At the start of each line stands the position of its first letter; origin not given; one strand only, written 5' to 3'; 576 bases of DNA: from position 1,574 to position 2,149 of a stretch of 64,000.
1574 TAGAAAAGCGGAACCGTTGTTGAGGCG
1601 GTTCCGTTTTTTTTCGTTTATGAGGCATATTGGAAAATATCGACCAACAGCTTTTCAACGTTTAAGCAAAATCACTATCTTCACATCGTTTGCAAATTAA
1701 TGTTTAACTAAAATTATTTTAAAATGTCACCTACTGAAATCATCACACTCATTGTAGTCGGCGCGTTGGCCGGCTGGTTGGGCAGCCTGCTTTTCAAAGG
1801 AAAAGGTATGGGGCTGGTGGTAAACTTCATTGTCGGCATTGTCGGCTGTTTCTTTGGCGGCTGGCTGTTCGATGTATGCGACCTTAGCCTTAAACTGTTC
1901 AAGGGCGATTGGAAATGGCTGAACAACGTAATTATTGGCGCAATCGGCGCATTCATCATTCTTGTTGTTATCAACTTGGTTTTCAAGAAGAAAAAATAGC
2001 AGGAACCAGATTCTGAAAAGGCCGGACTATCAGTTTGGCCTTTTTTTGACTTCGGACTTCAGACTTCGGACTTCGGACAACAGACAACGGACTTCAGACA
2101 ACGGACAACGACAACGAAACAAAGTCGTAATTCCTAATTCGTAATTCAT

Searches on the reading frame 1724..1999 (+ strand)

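Call 43: search_protein_families(library=pfam, proteins=[window:1724-1999:+], max_evalue=0.001)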
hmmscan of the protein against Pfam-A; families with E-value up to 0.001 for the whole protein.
window:1724-1999:+ (91 aa): 1 family
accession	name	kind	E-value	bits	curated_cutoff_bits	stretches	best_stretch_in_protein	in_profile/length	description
PF04226.18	Transgly_assoc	-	4.4e-05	24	25.3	1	36-87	2-48/49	Transglycosylase associated protein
